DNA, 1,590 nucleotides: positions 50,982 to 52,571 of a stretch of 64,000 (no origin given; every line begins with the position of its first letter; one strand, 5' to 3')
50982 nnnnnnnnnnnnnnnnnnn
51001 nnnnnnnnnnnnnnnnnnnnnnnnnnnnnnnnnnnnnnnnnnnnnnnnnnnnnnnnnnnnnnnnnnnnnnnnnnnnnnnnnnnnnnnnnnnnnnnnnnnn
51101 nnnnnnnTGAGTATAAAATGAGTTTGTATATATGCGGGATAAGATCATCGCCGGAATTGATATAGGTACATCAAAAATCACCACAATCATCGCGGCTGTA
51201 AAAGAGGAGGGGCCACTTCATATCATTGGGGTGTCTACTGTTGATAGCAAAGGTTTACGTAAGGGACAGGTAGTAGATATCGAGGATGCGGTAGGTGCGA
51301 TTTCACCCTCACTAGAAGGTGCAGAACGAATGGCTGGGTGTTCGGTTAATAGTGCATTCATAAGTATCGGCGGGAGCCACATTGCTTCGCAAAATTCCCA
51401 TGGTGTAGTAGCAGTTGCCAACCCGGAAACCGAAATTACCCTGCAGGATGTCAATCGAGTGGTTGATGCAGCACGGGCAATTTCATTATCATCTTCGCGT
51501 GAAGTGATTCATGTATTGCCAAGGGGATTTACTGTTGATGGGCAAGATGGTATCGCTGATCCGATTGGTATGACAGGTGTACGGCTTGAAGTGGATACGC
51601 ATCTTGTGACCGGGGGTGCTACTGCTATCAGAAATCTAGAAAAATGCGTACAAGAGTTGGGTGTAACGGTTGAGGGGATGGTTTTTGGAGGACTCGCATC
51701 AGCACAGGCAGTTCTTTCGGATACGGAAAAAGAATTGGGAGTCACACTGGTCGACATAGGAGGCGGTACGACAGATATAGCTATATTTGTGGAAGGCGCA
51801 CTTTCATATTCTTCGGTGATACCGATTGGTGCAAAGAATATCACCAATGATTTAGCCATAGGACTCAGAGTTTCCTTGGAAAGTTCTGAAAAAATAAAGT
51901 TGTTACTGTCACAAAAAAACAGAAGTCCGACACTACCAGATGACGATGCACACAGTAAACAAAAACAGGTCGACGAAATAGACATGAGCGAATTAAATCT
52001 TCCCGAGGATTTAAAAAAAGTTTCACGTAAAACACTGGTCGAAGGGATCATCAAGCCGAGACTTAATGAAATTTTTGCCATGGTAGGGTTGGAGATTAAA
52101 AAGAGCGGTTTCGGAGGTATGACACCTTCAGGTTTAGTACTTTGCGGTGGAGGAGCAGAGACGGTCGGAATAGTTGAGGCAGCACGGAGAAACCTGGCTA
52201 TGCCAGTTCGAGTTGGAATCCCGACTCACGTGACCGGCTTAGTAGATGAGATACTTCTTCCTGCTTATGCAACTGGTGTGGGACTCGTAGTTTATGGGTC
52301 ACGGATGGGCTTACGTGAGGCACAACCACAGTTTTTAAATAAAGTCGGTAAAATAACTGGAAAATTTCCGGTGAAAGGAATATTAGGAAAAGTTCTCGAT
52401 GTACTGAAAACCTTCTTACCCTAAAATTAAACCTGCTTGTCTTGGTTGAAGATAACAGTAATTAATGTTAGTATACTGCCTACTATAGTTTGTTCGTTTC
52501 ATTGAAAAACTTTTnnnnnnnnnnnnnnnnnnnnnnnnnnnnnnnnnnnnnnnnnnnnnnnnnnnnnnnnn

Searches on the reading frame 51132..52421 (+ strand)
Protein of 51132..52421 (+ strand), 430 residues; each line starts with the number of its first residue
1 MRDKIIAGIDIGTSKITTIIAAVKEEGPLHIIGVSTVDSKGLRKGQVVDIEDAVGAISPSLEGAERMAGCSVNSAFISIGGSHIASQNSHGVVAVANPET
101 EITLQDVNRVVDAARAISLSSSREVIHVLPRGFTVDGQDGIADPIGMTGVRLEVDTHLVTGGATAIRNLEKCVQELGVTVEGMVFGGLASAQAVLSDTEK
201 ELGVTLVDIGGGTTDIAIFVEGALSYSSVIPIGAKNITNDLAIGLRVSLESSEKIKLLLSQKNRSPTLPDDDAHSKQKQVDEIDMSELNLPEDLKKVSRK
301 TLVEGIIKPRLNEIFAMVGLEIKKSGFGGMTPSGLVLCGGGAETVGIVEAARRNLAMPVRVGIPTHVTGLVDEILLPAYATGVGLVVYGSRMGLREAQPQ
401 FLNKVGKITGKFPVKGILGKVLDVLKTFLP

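Call 18: find_related_loci(query=window:51132-52421:+, collection=genome_contigs, flank=6000)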
Query window:51132-52421:+ (430 aa) in genome_contigs; peptide patterns used: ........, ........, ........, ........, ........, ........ (x = any residue, [..] = any of these).
490 stretches matched a pattern; 224 encode a relative of the query (tblastn E <= 1e-3); the best 80 are kept; 80 distinct loci.
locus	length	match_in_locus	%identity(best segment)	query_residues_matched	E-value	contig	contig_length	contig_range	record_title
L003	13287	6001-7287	77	1-430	0e+0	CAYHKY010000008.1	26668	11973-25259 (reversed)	MAG TPA_asm: uncultured Gammaproteobacteria bacterium isolate ERP119705_co13_644 genome assembly, contig: NODE_2209_leng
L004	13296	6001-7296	75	1-430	0e+0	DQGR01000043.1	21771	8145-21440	MAG TPA_asm: Patescibacteria group bacterium isolate UBA10118 contig_20830, whole genome shotgun sequence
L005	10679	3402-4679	73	1-430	0e+0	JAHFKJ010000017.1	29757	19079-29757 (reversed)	MAG: Candidatus Gottesmanbacteria bacterium isolate nzgw407 NODE_1857_length_29758_cov_4.057664, whole genome shotgun se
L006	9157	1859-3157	66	2-430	0e+0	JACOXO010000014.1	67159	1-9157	MAG: Candidatus Gottesmanbacteria bacterium isolate NC_groundwater_155_Ag_S-0.1um_35_9 S4_GD2017_2_S1_scaffold_196, whol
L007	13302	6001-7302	64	1-430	0e+0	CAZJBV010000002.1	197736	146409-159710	MAG TPA_asm: uncultured Gammaproteobacteria bacterium isolate binchicken_co144_1014 genome assembly, contig: NODE_142_le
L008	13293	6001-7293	66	2-430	0e+0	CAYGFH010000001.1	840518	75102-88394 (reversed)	MAG TPA_asm: uncultured Gammaproteobacteria bacterium isolate ERP113451_co1_294 genome assembly, contig: NODE_1_length_8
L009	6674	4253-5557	65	1-430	0e+0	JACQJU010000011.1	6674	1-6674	MAG: Candidatus Gottesmanbacteria bacterium isolate NC_groundwater_1159_Ag_S-0.1um_39_55 S_p1_S3_coassembly_k141_220015,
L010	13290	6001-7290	65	2-430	0e+0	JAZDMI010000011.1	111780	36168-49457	MAG: Candidatus Gottesmanbacteria bacterium isolate MEGAHIT-group-0.642 k141_6618574, whole genome shotgun sequence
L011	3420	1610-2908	65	2-430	0e+0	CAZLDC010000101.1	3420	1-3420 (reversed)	MAG TPA_asm: uncultured Gammaproteobacteria bacterium isolate SRP178908_co2_11 genome assembly, contig: NODE_25038_lengt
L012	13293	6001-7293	64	2-430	0e+0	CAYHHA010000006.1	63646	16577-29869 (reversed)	MAG TPA_asm: uncultured Gammaproteobacteria bacterium isolate ERP119702_co3_129 genome assembly, contig: NODE_187_length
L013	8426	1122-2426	64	1-430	2e-170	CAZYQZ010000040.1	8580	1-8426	MAG TPA_asm: uncultured Gammaproteobacteria bacterium isolate SRP292972_co1_80 genome assembly, contig: NODE_3396_length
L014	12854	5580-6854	61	2-430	5e-169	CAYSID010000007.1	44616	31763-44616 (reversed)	MAG TPA_asm: uncultured Gammaproteobacteria bacterium isolate binchicken_co107_25 genome assembly, contig: NODE_2104_len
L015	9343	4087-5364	62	3-430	2e-168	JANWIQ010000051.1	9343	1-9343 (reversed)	MAG: Candidatus Paceibacterota bacterium isolate CRAIB_MAG45 c_000000057525, whole genome shotgun sequence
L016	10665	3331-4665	60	2-430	4e-168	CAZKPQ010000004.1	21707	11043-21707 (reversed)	MAG TPA_asm: uncultured Gammaproteobacteria bacterium isolate SRP173033_co3_47 genome assembly, contig: NODE_2795_length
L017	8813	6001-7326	60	2-430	1e-166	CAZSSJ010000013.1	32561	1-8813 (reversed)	MAG TPA_asm: uncultured Gammaproteobacteria bacterium isolate SRP050083_co1_3 genome assembly, contig: NODE_469_length_3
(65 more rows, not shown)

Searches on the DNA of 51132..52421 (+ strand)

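Call 85: search_rna_families(sources=[L005, L007, L013, L014, L016, L031, L085, L090, L097, L060, L027], threshold=gathering)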
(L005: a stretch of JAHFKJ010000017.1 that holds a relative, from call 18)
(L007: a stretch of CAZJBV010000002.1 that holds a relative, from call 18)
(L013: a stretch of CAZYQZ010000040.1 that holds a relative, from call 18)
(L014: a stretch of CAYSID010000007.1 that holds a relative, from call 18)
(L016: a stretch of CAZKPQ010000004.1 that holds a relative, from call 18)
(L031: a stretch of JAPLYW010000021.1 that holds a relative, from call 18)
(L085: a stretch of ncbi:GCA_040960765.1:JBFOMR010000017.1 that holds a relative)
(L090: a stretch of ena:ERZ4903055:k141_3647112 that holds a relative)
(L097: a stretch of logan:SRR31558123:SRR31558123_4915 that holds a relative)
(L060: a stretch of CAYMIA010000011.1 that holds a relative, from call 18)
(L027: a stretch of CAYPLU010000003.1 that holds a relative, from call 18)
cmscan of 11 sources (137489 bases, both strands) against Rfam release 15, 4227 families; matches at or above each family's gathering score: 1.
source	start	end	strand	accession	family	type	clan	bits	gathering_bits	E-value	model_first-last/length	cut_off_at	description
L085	16205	16278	-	RF00005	tRNA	Gene; tRNA;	CL00001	71.2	29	3.2e-13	1-71/71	no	tRNA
